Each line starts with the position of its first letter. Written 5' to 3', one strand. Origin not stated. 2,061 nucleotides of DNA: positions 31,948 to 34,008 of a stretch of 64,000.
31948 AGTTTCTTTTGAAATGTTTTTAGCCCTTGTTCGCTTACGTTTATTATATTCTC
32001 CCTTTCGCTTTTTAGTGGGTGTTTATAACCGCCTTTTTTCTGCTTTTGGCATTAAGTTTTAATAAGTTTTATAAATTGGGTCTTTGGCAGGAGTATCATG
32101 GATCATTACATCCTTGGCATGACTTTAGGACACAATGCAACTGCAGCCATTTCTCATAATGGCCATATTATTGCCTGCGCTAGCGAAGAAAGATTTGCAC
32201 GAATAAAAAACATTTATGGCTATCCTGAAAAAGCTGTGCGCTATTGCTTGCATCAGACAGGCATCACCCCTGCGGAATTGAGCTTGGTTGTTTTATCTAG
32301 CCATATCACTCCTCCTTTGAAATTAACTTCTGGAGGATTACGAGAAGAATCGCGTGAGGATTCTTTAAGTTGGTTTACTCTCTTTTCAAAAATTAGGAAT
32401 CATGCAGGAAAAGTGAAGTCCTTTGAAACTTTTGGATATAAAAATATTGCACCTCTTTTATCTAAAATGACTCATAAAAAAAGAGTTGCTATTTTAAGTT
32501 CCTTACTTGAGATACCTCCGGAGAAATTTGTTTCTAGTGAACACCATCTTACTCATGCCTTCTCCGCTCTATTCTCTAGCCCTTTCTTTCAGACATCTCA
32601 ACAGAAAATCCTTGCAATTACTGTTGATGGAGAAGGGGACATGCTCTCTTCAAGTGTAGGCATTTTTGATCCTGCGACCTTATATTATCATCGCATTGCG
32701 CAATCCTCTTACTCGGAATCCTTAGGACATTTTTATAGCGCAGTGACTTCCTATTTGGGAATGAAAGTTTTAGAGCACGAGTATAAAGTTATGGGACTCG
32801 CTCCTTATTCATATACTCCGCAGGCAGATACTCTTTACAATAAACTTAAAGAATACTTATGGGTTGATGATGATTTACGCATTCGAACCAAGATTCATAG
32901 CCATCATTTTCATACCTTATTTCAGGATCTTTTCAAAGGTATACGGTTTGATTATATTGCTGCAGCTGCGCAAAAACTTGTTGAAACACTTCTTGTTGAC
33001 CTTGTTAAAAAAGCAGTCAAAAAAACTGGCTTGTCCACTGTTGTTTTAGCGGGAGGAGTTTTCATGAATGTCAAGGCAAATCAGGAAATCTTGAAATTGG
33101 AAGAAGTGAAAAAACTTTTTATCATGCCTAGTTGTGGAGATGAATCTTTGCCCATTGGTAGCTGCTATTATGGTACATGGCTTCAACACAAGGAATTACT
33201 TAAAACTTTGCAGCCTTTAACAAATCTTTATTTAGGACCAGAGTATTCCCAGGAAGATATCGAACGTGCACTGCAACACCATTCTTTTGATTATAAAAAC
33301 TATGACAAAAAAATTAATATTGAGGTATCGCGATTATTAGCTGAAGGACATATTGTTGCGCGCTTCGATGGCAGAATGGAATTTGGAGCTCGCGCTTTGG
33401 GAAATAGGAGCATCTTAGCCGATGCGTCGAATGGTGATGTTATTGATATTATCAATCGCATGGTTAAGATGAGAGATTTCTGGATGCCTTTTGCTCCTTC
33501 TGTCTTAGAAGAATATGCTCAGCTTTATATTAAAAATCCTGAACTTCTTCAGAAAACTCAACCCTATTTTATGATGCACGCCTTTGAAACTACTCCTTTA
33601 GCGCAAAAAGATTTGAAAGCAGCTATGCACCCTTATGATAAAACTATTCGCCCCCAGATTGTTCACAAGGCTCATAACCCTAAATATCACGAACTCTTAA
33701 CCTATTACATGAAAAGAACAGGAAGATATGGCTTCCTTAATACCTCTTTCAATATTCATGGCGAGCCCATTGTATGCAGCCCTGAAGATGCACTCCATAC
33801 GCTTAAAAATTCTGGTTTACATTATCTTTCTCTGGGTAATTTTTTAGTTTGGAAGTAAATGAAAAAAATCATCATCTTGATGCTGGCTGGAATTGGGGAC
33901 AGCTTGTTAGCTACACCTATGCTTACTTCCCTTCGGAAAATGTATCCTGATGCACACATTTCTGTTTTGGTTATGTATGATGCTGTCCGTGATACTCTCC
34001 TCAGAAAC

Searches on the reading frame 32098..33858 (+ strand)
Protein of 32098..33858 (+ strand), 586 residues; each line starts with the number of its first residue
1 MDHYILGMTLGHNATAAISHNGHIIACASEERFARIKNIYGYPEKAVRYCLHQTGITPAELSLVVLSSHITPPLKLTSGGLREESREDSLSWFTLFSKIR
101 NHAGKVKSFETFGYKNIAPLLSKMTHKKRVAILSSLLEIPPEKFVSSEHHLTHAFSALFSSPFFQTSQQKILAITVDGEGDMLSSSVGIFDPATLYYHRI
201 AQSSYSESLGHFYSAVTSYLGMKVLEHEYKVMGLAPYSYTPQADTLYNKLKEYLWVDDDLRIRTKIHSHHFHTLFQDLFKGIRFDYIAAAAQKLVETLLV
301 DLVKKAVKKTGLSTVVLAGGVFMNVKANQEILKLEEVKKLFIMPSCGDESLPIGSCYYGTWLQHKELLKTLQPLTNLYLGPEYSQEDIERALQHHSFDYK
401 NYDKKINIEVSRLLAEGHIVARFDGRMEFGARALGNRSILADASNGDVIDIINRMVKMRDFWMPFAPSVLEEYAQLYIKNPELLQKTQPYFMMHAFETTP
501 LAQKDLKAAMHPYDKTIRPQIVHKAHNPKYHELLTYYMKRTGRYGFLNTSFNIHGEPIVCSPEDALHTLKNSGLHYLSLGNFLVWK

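Call 3: search_protein_families(library=pfam, proteins=[window:32098-33858:+], max_evalue=0.01)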
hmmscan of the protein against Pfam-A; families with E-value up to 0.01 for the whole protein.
window:32098-33858:+ (586 aa): 4 families
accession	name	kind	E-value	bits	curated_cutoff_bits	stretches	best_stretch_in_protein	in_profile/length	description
PF16861.10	Carbam_trans_C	-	3.5e-56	189.9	27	1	412-586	2-170/170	Carbamoyltransferase C-terminus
PF02543.21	Carbam_trans_N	-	9.7e-41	140.8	24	1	5-355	2-344/346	Carbamoyltransferase N-terminus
PF22521.2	HypF_C_2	-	2.2e-07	31.3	27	1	202-335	89-217/241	Carbamoyltransferase, Kae1-like Domain, second subdomain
PF00814.31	TsaD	-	0.0037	17.5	24.8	0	275-348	190-257/264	tRNA N6-adenosine threonylcarbamoyltransferase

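Call 13: search_protein_families(library=ncbifam, proteins=[window:32098-33858:+], max_evalue=0.001)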
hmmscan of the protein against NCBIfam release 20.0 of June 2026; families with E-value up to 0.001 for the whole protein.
window:32098-33858:+ (586 aa): 4 families
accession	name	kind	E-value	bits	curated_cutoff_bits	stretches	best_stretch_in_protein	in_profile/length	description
NF041651.1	nodul_NodU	equivalog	1.5e-22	80.1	1000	1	273-557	259-528/556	nodulation protein NodU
TIGR00143.1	hypF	equivalog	6.8e-08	31.1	466.1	1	201-356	585-737/741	carbamoyltransferase HypF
TIGR03723.1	T6A_TsaD_YgjD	equivalog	0.00012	21.3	296.1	1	284-344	232-293/314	tRNA (adenosine(37)-N6)-threonylcarbamoyltransferase complex transferase subunit TsaD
TIGR00329.1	gcp_kae1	subfamily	0.00027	20.3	207.8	1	282-349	229-300/305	tRNA (adenosine(37)-N6)-threonylcarbamoyltransferase complex transferase subunit TsaD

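Call 81: find_encoding_contigs(protein=window:32098-33858:+, flank=10000, max_places=4)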
Protein window:32098-33858:+ (586 aa): 8 contigs read that carry it; 2 places shown.
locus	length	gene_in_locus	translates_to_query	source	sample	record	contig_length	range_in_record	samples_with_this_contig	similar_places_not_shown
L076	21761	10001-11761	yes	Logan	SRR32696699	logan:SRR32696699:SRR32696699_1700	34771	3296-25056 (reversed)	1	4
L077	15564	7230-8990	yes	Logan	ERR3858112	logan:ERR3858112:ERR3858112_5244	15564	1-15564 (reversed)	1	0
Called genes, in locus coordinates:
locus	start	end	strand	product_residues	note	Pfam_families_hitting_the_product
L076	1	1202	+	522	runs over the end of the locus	PF02310:B12-binding, PF04055:Radical_SAM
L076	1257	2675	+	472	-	PF02310:B12-binding, PF04055:Radical_SAM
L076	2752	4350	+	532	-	PF13231:PMT_2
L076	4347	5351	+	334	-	PF08003:Methyltransf_9 (weak), PF01209:Ubie_methyltran, PF13489:Methyltransf_23, PF13847:Methyltransf_31, PF08241:Methyltransf_11, PF08242:Methyltransf_12, PF13649:Methyltransf_25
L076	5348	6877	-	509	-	PF10131:PTPS_related (weak)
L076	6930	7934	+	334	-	PF00953:Glycos_transf_4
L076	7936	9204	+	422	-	PF01943:Polysacc_synt, PF13440:Polysacc_synt_3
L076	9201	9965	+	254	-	PF00535:Glycos_transf_2, PF13641:Glyco_tranf_2_3 (weak)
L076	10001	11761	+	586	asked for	PF02543:Carbam_trans_N, PF22521:HypF_C_2 (weak), PF16861:Carbam_trans_C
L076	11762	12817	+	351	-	PF01075:Glyco_transf_9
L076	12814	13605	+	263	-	PF00535:Glycos_transf_2, PF10111:Glyco_tranf_2_2, PF13641:Glyco_tranf_2_3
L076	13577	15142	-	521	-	PF13231:PMT_2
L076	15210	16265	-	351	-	PF00535:Glycos_transf_2, PF13641:Glyco_tranf_2_3, PF13632:Glyco_trans_2_3 (weak)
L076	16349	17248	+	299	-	PF01075:Glyco_transf_9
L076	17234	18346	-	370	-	PF01075:Glyco_transf_9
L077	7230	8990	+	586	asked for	PF02543:Carbam_trans_N, PF22521:HypF_C_2 (weak), PF16861:Carbam_trans_C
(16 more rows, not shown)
